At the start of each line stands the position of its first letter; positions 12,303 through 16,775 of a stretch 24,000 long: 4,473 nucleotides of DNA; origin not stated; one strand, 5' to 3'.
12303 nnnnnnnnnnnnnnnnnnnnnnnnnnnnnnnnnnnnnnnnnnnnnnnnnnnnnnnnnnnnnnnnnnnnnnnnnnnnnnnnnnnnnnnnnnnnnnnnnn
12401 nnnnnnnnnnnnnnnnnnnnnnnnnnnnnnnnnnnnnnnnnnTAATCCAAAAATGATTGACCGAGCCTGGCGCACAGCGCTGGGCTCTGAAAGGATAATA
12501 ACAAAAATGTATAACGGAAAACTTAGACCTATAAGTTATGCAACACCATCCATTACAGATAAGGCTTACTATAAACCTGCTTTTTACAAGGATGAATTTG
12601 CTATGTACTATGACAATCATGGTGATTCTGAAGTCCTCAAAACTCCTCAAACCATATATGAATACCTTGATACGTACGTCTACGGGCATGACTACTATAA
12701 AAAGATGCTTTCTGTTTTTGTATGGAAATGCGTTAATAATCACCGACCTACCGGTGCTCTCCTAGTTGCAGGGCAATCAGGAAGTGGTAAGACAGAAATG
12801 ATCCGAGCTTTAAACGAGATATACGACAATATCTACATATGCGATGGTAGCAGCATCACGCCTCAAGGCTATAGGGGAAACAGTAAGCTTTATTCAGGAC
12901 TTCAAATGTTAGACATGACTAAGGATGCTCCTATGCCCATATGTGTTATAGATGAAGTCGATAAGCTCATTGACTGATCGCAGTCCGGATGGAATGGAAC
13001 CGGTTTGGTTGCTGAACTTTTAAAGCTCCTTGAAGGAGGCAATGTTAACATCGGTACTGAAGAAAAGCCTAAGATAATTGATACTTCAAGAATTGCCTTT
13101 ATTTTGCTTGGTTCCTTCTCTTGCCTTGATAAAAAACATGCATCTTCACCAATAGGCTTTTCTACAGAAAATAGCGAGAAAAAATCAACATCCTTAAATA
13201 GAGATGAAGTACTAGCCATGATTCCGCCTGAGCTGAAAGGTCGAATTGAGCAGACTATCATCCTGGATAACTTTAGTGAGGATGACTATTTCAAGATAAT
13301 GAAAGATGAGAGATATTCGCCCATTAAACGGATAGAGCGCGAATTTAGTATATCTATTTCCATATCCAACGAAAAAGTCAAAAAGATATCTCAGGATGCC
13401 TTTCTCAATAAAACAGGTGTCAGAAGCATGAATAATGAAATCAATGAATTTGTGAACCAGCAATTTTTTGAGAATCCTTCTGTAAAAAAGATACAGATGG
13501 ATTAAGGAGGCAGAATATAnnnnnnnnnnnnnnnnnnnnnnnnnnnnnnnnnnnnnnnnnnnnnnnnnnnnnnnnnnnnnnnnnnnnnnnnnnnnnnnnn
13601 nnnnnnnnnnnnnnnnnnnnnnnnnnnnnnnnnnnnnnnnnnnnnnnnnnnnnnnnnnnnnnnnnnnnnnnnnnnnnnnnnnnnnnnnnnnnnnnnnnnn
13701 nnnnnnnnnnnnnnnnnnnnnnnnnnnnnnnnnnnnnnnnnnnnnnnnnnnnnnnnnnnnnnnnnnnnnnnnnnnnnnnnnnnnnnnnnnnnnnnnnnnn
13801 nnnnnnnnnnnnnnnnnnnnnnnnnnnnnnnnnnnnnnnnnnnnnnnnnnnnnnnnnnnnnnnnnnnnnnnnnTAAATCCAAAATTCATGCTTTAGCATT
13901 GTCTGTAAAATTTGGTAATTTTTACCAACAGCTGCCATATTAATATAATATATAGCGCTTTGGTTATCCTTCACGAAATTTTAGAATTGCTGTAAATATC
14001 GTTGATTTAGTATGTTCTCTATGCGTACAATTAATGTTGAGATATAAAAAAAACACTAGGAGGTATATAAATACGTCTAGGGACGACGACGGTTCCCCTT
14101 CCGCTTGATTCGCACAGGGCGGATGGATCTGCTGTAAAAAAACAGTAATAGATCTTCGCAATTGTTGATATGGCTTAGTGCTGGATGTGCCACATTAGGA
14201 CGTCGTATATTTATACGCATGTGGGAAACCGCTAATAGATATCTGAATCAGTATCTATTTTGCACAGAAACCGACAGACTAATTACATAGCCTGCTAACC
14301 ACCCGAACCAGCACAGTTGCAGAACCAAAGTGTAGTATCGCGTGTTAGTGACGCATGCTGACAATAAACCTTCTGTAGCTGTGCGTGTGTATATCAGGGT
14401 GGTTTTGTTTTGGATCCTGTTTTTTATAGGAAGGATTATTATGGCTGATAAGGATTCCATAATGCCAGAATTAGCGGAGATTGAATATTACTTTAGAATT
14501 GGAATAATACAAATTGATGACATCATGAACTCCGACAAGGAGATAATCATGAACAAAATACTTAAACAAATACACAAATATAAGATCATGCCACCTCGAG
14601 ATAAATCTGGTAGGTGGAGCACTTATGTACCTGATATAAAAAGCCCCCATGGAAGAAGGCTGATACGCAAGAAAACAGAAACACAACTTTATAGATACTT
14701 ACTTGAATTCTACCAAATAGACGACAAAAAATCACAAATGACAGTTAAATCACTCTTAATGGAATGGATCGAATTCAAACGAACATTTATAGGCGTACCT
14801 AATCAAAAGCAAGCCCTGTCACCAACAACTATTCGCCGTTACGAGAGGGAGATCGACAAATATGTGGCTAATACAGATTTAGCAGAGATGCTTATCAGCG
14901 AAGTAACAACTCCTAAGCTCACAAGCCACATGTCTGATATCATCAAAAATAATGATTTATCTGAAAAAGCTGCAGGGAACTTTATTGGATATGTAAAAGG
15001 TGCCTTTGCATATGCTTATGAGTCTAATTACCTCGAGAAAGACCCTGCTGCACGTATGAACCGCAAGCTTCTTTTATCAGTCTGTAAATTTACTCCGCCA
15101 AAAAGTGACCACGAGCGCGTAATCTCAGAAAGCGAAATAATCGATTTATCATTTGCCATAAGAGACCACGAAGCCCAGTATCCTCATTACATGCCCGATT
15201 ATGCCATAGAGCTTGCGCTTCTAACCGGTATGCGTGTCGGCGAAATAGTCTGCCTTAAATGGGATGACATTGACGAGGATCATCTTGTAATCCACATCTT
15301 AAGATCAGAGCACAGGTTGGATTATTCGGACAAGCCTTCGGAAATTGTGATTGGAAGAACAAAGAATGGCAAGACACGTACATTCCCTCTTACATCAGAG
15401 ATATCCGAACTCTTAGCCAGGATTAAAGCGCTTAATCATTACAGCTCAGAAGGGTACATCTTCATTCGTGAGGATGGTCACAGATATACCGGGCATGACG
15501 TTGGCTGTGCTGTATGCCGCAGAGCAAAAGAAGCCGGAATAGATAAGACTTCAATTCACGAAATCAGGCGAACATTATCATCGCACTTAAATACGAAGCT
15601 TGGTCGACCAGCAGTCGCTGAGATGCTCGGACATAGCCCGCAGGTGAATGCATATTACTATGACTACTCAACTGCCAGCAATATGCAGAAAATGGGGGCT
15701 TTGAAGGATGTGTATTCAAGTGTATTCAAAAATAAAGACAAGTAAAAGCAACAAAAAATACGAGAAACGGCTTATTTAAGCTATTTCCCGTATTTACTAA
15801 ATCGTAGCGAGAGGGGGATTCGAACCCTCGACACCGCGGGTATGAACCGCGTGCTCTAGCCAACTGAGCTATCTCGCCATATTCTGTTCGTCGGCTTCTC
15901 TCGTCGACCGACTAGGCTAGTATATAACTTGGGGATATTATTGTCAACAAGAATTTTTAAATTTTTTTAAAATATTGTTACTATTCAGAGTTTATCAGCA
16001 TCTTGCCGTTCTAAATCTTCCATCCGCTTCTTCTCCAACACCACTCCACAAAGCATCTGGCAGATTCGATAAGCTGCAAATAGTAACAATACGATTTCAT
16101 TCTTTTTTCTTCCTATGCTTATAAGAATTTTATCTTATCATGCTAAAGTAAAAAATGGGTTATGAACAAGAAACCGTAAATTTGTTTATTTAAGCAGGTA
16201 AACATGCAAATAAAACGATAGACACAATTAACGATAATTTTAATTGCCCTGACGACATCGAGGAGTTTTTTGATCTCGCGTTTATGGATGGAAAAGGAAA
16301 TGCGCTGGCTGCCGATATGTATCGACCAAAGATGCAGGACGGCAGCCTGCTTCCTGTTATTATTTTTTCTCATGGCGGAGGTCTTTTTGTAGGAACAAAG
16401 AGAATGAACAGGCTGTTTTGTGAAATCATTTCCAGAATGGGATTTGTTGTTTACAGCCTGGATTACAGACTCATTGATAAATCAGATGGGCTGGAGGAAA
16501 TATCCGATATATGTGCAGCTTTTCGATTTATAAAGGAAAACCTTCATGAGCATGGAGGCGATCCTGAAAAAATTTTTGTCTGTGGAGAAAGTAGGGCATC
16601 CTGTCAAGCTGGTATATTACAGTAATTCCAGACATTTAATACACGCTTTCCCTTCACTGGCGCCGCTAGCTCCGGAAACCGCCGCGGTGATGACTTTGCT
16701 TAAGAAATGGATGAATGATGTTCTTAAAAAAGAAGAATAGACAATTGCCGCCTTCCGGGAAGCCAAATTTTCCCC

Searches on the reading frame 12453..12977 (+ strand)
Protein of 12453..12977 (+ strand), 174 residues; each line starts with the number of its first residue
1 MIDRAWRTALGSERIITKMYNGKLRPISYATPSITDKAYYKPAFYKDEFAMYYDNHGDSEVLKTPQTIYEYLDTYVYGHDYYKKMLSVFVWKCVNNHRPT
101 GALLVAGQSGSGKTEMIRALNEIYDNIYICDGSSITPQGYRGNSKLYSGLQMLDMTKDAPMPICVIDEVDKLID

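Call 8: search_protein_families(library=pfam, proteins=[window:12453-12977:+], max_evalue=0.01)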
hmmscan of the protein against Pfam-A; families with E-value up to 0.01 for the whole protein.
window:12453-12977:+ (174 aa): 6 families
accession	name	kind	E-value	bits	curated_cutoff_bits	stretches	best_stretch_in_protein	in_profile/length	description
PF00004.35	AAA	-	0.00012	22.9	21.2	1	103-173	1-70/131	ATPase family associated with various cellular activities (AAA)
PF13401.12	AAA_22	-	0.00069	20.4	27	1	100-126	5-34/130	AAA domain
PF06414.18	Zeta_toxin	-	0.0007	19.5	22.3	1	97-123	14-39/199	Zeta toxin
PF13191.12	AAA_16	-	0.00079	20.4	32.6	1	94-123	19-48/167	AAA ATPase domain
PF07724.20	AAA_2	-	0.0043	17.5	27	0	98-171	1-86/166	AAA domain (Cdc48 subfamily)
PF02463.25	SMC_N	-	0.009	15.9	40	0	142-174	140-172/220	RecF/RecN/SMC N terminal domain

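Call 27: search_protein_families(library=phrogs, proteins=[window:12453-12977:+], max_evalue=0.01)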
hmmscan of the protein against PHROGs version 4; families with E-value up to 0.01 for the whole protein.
window:12453-12977:+ (174 aa): 4 families
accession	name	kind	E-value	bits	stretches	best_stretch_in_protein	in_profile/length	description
phrog_4339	-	unknown function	3.5e-09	37.3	1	63-144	5-96/552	-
phrog_5534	-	unknown function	7.6e-06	26.3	1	96-173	25-99/273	-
phrog_4871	-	other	0.00017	21.2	1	95-123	491-519/764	ATP-dependent protease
phrog_168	-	DNA, RNA and nucleotide metabolism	0.0017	19.1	1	93-172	36-112/314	clamp loader of DNA polymerase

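Call 29: search_protein_families(library=ncbifam, proteins=[window:12453-12977:+], max_evalue=0.1)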
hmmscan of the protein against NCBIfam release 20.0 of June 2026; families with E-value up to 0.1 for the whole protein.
window:12453-12977:+ (174 aa): 16 families
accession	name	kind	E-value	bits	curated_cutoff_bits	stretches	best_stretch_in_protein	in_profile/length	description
NF003745.1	PRK05342.1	equivalog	5e-11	42.1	359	1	58-172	55-186/418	ATP-dependent Clp protease ATP-binding subunit ClpX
TIGR00382.1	clpX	equivalog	1.8e-09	37.1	370.75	1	54-172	58-194/414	ATP-dependent protease ATP-binding subunit ClpX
NF041574.1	antitoxPezT_Strep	equivalog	0.0037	16.5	470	1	101-136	33-69/251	type II toxin-antitoxin system toxin PezT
TIGR02639.1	ClpA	equivalog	0.0046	15.2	993.15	1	71-123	454-510/734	ATP-dependent Clp protease ATP-binding subunit ClpA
TIGR03345.1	VI_ClpV1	equivalog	0.0094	14.2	884.95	1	93-122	589-618/852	type VI secretion system ATPase TssH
NF003229.0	PRK04195.1-5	equivalog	0.015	14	280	1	80-155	23-99/413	replication factor C large subunit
NF005115.0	PRK06547.1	equivalog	0.02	14.3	173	1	102-130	17-45/172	hypothetical protein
TIGR02442.1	Cob-chelat-sub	hypoth_equivalog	0.027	12.9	779.45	1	100-136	25-61/641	putative cobaltochelatase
NF008750.0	PRK11784.1-2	equivalog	0.028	13.5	241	1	89-122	128-161/346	tRNA 2-selenouridine(34) synthase MnmH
TIGR00972.1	3a0107s01c2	equivalog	0.032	13.6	343.2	1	105-128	32-55/248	phosphate ABC transporter ATP-binding protein PstB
NF003230.0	PRK04195.1-6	equivalog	0.033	12.9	441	1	76-125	16-64/494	replication factor C large subunit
TIGR02315.1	ABC_phnC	equivalog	0.042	13.3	266.1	1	103-125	31-53/243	phosphonate ABC transporter ATP-binding protein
NF008751.0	PRK11784.1-3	equivalog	0.048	12.9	361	1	81-125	124-168/367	tRNA 2-selenouridine(34) synthase MnmH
TIGR00390.1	hslU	equivalog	0.05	12.5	362.45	0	64-142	2-90/441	ATP-dependent protease ATPase subunit HslU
NF000868.0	PRK00080.1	equivalog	0.072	12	282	1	72-135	24-87/330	Holliday junction branch migration DNA helicase RuvB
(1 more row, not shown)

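Call 55: search_protein_families(library=padloc, proteins=[window:12453-12977:+], max_evalue=0.01)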
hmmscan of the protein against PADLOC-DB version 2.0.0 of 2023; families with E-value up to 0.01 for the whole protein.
window:12453-12977:+ (174 aa): 4 families
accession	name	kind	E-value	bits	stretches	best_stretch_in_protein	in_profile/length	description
PDLC04606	PDC-M37B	-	0.0002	18.7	1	66-124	136-198/390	-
PDLC03838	DolB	-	0.00044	17.6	1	65-125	130-191/375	-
PDLC04605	PDC-M37B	-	0.0011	16.1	1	66-123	266-327/518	-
PDLC04140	mad8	-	0.0059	14.2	0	99-121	26-48/314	mads_8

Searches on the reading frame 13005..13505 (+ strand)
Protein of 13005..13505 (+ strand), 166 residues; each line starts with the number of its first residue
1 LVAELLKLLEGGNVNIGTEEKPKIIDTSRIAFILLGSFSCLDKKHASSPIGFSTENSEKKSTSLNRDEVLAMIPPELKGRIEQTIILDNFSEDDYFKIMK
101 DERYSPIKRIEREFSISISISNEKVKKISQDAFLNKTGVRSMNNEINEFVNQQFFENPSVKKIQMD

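Call 8: search_protein_families(library=pfam, proteins=[window:13005-13505:+], max_evalue=0.01)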
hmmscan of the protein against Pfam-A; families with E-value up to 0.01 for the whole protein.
window:13005-13505:+ (166 aa): 1 family
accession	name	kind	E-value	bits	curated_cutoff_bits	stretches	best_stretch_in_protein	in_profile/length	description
PF07724.20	AAA_2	-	2.9e-06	27.9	27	1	4-83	94-165/166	AAA domain (Cdc48 subfamily)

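Call 27: search_protein_families(library=phrogs, proteins=[window:13005-13505:+], max_evalue=0.01)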
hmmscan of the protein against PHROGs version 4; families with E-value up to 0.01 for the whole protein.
window:13005-13505:+ (166 aa): 2 families
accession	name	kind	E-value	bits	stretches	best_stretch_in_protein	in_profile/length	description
phrog_4339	-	unknown function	1.7e-12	48.3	1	3-165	385-519/552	-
phrog_4871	-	other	2.1e-06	27.4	1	54-153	628-727/764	ATP-dependent protease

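Call 29: search_protein_families(library=ncbifam, proteins=[window:13005-13505:+], max_evalue=0.1)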
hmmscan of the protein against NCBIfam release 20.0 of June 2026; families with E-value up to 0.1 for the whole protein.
window:13005-13505:+ (166 aa): 5 families
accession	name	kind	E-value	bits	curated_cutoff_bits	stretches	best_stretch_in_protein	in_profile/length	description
NF003745.1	PRK05342.1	equivalog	1.2e-14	54.1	359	1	4-164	207-390/418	ATP-dependent Clp protease ATP-binding subunit ClpX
TIGR00382.1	clpX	equivalog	2e-14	53.4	370.75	1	5-164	216-396/414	ATP-dependent protease ATP-binding subunit ClpX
TIGR02639.1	ClpA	equivalog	1.4e-07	30.1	993.15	1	42-155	608-716/734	ATP-dependent Clp protease ATP-binding subunit ClpA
TIGR00390.1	hslU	equivalog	7.1e-05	21.9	362.45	1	75-161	318-412/441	ATP-dependent protease ATPase subunit HslU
TIGR03346.1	chaperone_ClpB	equivalog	0.003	16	1232.1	1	55-153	728-825/853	ATP-dependent chaperone ClpB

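Call 55: search_protein_families(library=padloc, proteins=[window:13005-13505:+], max_evalue=0.01)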
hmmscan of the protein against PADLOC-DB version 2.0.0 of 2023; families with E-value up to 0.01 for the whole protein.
window:13005-13505:+ (166 aa): 0 families

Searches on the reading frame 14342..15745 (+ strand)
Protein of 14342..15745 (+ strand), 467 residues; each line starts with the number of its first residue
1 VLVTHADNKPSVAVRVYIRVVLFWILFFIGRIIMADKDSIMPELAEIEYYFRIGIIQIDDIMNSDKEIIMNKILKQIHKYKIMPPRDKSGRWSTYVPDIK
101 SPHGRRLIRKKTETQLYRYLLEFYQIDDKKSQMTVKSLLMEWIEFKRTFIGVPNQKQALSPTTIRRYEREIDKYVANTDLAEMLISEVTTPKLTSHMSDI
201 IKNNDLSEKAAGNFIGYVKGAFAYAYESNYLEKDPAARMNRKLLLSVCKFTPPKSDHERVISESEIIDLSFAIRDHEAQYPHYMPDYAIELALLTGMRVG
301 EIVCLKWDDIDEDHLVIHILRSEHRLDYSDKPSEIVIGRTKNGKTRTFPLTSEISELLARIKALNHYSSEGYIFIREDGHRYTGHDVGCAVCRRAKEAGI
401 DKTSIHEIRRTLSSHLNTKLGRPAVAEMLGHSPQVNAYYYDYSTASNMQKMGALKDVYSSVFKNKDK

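Call 8: search_protein_families(library=pfam, proteins=[window:14342-15745:+], max_evalue=0.01)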
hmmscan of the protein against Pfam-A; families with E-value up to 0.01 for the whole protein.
window:14342-15745:+ (467 aa): 3 families
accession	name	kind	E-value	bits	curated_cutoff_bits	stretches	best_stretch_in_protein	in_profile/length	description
PF00589.27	Phage_integrase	-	3e-22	79.6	27.1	1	281-434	19-159/172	Phage integrase family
PF22022.2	Phage_int_M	-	1.1e-05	26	27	1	154-240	11-94/96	Phage integrase central domain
PF13102.12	Phage_int_SAM_5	-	0.00076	20.2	22.3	0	110-175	22-79/98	Phage integrase SAM-like domain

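Call 27: search_protein_families(library=phrogs, proteins=[window:14342-15745:+], max_evalue=0.01)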
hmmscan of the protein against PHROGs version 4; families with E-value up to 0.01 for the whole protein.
window:14342-15745:+ (467 aa): 4 families
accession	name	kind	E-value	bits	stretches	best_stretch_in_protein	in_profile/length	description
phrog_1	-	integration and excision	3.2e-47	163.1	1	68-447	83-440/611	integrase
phrog_216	-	integration and excision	4.6e-30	105.7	1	218-450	22-231/301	integrase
phrog_7244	-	integration and excision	5.4e-07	30.1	1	271-318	185-231/263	integrase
phrog_4710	-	unknown function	0.0016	19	1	251-319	124-189/211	-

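Call 29: search_protein_families(library=ncbifam, proteins=[window:14342-15745:+], max_evalue=0.1)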
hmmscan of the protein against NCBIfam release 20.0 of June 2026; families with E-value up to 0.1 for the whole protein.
window:14342-15745:+ (467 aa): 7 families
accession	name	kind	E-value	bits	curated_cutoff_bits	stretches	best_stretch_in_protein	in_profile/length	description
TIGR02225.1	recomb_XerD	equivalog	2.2e-16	60.1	329.6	1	150-450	4-281/290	site-specific tyrosine recombinase XerD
NF001399.0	PRK00283.1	subfamily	1.7e-15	57.1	279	1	154-433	17-273/300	tyrosine recombinase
NF040815.2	recomb_XerA_Arch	equivalog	5.1e-15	55.8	220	2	157-321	10-150/263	site-specific tyrosine recombinase/integron integrase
TIGR02224.1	recomb_XerC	equivalog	8.9e-14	51.5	335.15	1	150-433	4-267/295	tyrosine recombinase XerC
NF003462.0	PRK05084.1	equivalog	9.9e-05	21.2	267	1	289-327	201-239/360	tyrosine recombinase XerS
TIGR02249.1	integrase_gron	subfamily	0.0048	16.3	265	0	288-322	119-155/315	integron integrase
NF002331.0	PRK01287.1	subfamily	0.0048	15.9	371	1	259-416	140-284/365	site-specific tyrosine recombinase XerC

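Call 55: search_protein_families(library=padloc, proteins=[window:14342-15745:+], max_evalue=0.01)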
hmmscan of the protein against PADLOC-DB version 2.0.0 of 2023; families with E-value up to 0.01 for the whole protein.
window:14342-15745:+ (467 aa): 0 families

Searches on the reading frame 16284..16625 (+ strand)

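Call 8: search_protein_families(library=pfam, proteins=[window:16284-16625:+], max_evalue=0.01)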
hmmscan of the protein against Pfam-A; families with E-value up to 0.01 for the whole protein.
window:16284-16625:+ (113 aa): 4 families
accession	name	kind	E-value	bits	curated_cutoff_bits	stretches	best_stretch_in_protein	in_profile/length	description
PF20434.5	BD-FAE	-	5e-15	56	26.8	1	11-103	2-97/215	BD-FAE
PF07859.19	Abhydrolase_3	-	4.5e-11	43.4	25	1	26-103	1-79/210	alpha/beta hydrolase fold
PF00135.34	COesterase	-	2.9e-10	40.2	27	1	7-103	85-191/515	Carboxylesterase family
PF03403.19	PAF-AH_p_II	-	0.0045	16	20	1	16-62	93-136/372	Platelet-activating factor acetylhydrolase, isoform II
